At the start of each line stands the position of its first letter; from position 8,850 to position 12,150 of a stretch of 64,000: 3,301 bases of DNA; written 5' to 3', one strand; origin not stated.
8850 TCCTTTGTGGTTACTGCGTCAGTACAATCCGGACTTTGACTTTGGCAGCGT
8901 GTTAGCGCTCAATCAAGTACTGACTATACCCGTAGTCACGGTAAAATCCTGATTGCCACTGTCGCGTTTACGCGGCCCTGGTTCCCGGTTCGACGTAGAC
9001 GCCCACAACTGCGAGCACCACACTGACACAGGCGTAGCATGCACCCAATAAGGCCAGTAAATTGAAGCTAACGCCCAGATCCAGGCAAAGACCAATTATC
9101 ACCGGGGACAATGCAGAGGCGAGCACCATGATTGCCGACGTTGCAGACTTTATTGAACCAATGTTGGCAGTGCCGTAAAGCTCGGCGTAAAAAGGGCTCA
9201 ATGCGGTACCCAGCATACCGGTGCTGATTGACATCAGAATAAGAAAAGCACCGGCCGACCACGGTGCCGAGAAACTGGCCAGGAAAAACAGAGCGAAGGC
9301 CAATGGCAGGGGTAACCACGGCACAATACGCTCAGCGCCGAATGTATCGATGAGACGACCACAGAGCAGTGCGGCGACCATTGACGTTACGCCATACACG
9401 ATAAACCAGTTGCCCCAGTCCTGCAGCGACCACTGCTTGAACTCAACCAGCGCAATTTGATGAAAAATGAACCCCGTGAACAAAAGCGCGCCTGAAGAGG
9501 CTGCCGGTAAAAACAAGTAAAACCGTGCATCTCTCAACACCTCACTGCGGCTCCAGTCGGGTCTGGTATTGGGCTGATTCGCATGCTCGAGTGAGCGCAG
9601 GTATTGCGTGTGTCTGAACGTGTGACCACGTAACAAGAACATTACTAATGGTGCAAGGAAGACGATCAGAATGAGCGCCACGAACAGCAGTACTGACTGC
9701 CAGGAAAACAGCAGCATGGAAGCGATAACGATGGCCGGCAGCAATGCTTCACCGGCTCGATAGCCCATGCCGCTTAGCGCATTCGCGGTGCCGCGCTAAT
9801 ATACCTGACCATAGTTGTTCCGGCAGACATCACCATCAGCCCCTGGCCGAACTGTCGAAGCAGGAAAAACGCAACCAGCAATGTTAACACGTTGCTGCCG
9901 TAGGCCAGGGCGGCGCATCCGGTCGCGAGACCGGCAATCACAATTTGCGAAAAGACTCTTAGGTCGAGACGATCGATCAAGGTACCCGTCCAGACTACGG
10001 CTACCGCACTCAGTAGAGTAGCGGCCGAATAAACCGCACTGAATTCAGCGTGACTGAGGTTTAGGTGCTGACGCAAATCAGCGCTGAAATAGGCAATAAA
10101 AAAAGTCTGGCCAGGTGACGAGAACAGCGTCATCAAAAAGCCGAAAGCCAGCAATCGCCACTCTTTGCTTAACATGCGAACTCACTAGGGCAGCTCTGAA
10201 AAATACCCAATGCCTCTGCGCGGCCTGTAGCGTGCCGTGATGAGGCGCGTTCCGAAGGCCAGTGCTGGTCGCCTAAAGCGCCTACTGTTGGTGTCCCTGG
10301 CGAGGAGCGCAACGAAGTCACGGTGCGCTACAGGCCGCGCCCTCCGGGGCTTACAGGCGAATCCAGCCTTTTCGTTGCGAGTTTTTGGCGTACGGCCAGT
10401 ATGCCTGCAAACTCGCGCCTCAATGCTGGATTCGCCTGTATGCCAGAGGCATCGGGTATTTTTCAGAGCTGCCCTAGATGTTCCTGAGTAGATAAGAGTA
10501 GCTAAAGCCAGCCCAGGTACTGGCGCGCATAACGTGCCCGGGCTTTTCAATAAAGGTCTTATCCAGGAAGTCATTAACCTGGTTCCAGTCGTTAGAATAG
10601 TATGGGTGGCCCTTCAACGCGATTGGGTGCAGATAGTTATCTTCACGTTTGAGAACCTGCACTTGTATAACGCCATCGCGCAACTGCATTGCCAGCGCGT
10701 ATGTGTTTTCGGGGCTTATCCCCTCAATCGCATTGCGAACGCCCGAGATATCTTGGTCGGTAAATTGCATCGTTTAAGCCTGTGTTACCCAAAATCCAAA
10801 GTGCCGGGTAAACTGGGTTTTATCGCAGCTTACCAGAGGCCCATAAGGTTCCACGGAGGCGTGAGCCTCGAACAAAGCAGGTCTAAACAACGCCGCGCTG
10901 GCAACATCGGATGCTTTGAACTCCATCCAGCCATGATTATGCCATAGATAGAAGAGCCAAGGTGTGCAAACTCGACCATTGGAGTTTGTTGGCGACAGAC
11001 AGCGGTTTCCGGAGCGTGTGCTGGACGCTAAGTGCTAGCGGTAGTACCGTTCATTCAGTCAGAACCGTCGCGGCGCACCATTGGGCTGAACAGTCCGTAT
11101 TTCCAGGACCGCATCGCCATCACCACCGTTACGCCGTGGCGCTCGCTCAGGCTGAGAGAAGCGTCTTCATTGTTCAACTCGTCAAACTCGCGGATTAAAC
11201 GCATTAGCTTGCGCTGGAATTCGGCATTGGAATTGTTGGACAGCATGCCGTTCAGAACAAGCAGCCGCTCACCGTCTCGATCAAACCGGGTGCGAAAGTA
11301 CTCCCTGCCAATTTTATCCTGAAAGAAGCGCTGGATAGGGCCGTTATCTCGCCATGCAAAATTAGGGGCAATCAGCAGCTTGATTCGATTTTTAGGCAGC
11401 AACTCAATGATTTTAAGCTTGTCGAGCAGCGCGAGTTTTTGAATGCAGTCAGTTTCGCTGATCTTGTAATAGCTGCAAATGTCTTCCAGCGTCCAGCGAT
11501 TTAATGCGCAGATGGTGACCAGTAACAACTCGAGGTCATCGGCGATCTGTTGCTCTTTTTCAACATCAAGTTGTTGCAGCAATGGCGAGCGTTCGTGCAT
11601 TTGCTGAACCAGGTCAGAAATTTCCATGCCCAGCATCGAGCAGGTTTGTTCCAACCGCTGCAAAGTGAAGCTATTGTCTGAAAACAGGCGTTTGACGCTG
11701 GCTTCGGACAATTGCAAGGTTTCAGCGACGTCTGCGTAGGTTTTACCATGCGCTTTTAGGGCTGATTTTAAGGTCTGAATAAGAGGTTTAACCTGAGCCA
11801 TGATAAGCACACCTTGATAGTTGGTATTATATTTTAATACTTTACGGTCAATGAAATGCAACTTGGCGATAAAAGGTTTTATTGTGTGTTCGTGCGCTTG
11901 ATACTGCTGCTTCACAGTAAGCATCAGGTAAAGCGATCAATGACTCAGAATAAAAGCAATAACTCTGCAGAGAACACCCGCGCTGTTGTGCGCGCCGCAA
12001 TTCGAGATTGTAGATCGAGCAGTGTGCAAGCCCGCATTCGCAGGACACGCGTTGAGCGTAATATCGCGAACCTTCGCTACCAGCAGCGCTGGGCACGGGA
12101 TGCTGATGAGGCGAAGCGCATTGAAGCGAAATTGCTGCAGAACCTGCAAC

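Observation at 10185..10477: MITE-like element inserted exactly at the TA of a stop codon, splitting a formerly coupled gene pair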

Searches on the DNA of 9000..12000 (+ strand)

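Call 5: search_rna_families(source=window, start=9000, end=12000, threshold=evalue, max_evalue=1)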
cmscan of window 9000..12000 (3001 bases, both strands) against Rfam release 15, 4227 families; matches with E-value up to 1: 0.
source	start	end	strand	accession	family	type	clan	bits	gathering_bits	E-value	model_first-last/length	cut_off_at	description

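Call 21: search_dna_similar(query=window:10185-10477:+, collection=plasmids, mode=distant, max_evalue=0.01)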
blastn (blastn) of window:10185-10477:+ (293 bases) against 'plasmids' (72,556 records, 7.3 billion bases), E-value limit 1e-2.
No match.

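Call 36: search_dna_similar(query=window:10185-10223:+, collection=plasmids, mode=distant, max_evalue=10, max_rows=30)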
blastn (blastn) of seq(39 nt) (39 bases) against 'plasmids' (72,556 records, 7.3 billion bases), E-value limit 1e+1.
Records with a match: 7; places in all: 7; records where one place covers at least 80% of the query: 4.
Best place of each record, by identity: 95-99% 2; 90-95% 1; 80-90% 4.
By first word of the organism name: Pantoea 4; Paenibacillus 1; Alicyclobacillus 1; Mycolicibacterium 1.
By predicted mobility (MOB-suite, as given by PLSDB): non-mobilizable 6; conjugative 1.
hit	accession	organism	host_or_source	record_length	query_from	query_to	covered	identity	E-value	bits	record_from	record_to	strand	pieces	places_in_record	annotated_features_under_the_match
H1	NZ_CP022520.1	Pantoea vagans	masson pine,cell culture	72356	4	38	90%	82.9%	6e+0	34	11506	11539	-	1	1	traD: type IV conjugative transfer system coupling protein TraD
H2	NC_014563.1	Pantoea vagans C9-1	-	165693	4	38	90%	82.9%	6e+0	34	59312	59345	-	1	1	none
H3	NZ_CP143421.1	Pantoea agglomerans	Phaseolus vulgaris,cell ...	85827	4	38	90%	82.9%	6e+0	34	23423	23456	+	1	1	traD: type IV conjugative transfer system coupling protein TraD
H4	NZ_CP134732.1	Pantoea agglomerans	cell culture,stem [BTO:0001300],Rubus ...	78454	4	38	90%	82.9%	6e+0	34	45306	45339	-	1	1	traD: type IV conjugative transfer system coupling protein TraD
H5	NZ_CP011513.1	Paenibacillus peoriae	cell culture,soil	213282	12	33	56%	95.5%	2e+0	37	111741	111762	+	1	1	hypothetical protein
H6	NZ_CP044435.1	Alicyclobacillus sp. TC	cell culture,acidic hot spring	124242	8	30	59%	91.3%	6e+0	34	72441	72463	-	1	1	none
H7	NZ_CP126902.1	Mycolicibacterium vanbaalenii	cell culture,soil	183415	19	39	54%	95.2%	6e+0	35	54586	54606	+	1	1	eccB: type VII secretion protein EccB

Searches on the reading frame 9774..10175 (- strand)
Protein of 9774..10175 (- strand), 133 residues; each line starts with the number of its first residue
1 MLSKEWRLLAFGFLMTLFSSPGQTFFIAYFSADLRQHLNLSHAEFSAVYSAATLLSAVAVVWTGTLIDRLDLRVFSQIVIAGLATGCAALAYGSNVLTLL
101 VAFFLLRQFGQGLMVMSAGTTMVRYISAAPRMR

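Call 30: find_encoding_contigs(protein=window:9774-10175:-, flank=3000, max_places=6)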
Protein window:9774-10175:- (133 aa): 2 contigs read that carry it; 1 place shown.
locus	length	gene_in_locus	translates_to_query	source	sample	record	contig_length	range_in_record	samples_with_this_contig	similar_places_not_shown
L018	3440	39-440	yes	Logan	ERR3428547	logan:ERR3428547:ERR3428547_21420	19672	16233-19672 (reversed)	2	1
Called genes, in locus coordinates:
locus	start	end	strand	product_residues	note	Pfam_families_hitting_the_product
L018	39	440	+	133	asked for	PF07690:MFS_1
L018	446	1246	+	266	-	PF07690:MFS_1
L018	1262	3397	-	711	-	PF23577:LysM_RLK (faint), PF01464:SLT, PF01476:LysM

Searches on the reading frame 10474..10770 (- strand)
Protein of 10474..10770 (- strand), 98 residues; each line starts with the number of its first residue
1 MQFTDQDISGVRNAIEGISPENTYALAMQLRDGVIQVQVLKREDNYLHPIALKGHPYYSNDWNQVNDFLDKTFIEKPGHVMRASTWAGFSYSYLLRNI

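Call 11: find_encoding_contigs(protein=window:10474-10770:-, flank=6000, max_places=10)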
Protein window:10474-10770:- (98 aa): 3 contigs read that carry it; 2 places shown.
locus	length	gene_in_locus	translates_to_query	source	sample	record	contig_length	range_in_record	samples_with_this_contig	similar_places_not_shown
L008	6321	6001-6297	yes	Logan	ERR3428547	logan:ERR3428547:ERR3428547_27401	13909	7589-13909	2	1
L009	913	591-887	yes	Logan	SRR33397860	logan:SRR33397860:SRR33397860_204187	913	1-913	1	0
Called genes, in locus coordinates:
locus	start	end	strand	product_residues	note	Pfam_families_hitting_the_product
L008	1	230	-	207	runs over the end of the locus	PF01300:Sua5_yciO_yrdC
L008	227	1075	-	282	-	PF02811:PHP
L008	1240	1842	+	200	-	PF04279:IspA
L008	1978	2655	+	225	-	PF08239:SH3_3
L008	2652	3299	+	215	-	PF00160:Pro_isomerase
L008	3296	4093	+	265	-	PF03740:PdxJ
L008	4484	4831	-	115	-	-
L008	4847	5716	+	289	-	PF13443:HTH_26 (weak)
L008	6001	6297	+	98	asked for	-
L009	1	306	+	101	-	?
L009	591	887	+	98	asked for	-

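Call 13: find_homologous_proteins(query=window:10474-10770:-)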
Query window:10474-10770:- (98 aa): 5 proteins with E <= 0.001 among 5 candidates.
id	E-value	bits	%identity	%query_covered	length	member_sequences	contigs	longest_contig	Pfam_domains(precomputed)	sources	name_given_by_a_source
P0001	1.5e-60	220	100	100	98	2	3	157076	-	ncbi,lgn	-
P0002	7.6e-51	189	85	100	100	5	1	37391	-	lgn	-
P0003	2.8e-50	187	85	100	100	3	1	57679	-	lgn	-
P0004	4.0e-50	186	83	100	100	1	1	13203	-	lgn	-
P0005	1.7e-48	181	77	100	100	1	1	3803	-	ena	-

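Call 14: find_encoding_contigs(protein=P0002, flank=4000, max_places=4)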
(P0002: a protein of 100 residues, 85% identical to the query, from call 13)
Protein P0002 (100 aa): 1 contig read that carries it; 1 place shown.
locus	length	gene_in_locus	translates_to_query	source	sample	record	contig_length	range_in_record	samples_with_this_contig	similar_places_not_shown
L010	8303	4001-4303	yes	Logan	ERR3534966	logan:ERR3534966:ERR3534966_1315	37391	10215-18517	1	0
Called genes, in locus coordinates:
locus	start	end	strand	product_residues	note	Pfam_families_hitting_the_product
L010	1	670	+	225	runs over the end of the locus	PF08239:SH3_3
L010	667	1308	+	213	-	PF00160:Pro_isomerase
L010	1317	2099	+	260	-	PF03740:PdxJ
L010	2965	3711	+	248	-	PF13443:HTH_26 (weak)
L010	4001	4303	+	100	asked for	-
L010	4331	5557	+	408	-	PF07690:MFS_1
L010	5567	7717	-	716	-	PF23577:LysM_RLK (faint), PF01464:SLT, PF01476:LysM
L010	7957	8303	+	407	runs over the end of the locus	PF02746:MR_MLE_N, PF13378:MR_MLE_C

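Call 15: find_encoding_contigs(protein=P0003, flank=4000, max_places=4)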
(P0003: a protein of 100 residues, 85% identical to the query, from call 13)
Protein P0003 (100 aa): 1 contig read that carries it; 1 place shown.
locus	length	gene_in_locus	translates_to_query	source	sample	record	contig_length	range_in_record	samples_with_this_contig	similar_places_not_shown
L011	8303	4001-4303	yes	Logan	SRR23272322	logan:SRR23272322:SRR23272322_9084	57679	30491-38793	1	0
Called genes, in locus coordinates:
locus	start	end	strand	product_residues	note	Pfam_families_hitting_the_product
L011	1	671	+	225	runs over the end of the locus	PF08239:SH3_3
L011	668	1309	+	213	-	PF00160:Pro_isomerase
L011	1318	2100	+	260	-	PF03740:PdxJ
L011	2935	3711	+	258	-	PF13443:HTH_26 (weak)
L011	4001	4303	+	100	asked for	-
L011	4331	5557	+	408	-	PF07690:MFS_1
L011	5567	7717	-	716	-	PF23577:LysM_RLK (faint), PF01464:SLT, PF01476:LysM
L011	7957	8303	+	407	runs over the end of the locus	PF02746:MR_MLE_N, PF13378:MR_MLE_C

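Call 16: find_encoding_contigs(protein=P0004, flank=4000, max_places=4)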
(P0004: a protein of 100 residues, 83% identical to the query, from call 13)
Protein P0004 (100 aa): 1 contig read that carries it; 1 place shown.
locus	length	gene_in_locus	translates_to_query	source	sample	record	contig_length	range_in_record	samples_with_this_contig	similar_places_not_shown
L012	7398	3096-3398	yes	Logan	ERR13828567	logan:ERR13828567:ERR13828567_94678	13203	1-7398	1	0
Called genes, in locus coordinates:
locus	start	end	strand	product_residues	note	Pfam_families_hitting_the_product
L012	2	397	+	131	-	?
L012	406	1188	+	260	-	PF03740:PdxJ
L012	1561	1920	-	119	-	-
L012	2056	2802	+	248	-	PF13443:HTH_26 (weak)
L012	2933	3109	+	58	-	-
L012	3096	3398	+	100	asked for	-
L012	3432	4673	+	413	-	PF07690:MFS_1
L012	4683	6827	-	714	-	PF23577:LysM_RLK (faint), PF01464:SLT, PF01476:LysM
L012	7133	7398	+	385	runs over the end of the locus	PF02746:MR_MLE_N, PF13378:MR_MLE_C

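Call 17: find_encoding_contigs(protein=P0005, flank=4000, max_places=4)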
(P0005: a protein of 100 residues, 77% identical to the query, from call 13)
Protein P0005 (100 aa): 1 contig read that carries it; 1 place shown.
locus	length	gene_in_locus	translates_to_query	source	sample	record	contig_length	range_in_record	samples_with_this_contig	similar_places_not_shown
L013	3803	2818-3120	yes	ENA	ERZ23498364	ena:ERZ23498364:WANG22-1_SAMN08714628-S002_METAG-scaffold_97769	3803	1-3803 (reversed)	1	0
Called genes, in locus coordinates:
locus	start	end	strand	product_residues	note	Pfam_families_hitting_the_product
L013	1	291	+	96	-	?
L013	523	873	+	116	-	-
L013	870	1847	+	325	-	PF00535:Glycos_transf_2, PF10111:Glyco_tranf_2_2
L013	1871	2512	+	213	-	PF03966:Trm112p (weak), PF13489:Methyltransf_23, PF08003:Methyltransf_9 (weak), PF13847:Methyltransf_31, PF08241:Methyltransf_11, PF08242:Methyltransf_12, PF13649:Methyltransf_25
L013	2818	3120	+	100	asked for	-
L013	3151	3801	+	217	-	?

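Call 20: list_cluster_members(proteins=[P0001, P0002, P0004])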
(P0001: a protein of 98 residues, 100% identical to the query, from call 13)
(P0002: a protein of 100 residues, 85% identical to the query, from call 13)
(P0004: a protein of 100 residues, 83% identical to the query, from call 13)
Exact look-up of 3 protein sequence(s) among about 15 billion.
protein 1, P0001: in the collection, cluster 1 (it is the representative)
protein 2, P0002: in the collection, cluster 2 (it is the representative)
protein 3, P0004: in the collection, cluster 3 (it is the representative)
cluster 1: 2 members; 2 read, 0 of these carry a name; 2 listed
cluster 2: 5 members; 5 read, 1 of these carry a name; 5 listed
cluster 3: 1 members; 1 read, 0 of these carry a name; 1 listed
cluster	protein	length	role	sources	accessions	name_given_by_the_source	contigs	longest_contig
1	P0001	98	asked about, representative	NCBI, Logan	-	-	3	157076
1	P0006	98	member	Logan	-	-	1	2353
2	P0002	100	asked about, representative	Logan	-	-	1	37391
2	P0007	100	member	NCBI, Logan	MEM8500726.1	MAG: hypothetical protein AAF542_22115 [Pseudomonadota bacterium]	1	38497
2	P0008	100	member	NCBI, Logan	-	-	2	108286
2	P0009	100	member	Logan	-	-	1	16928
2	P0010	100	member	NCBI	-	-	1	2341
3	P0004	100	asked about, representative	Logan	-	-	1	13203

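Call 22: find_encoding_contigs(protein=P0006, flank=4000, max_places=4)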
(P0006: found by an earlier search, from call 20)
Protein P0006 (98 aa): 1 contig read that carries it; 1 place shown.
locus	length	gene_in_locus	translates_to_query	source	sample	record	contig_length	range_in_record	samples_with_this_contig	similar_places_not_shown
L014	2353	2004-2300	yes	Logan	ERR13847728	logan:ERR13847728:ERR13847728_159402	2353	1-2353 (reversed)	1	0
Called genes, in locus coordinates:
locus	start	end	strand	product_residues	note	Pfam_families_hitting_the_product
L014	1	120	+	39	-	?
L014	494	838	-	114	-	-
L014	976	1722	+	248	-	PF13443:HTH_26 (weak)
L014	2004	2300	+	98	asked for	-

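Call 58: search_protein_families(library=pfam, proteins=[window:10474-10770:-], max_evalue=0.001)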
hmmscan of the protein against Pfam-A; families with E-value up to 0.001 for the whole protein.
window:10474-10770:- (98 aa): 0 families

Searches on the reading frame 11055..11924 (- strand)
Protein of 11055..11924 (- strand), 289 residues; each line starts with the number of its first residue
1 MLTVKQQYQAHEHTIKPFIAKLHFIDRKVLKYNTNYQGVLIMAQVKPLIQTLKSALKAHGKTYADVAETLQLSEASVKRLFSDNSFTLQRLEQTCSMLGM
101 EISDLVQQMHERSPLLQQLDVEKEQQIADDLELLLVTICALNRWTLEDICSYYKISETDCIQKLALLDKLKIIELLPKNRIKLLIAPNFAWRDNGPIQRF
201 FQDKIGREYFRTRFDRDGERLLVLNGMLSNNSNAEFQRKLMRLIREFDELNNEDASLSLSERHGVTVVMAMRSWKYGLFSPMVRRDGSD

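Call 58: search_protein_families(library=pfam, proteins=[window:11055-11924:-], max_evalue=0.001)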
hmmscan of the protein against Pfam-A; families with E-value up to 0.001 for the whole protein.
window:11055-11924:- (289 aa): 1 family
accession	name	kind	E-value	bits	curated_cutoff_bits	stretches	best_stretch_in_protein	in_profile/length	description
PF13443.12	HTH_26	-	1.6e-07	31.9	22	1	52-106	2-58/63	Cro/C1-type HTH DNA-binding domain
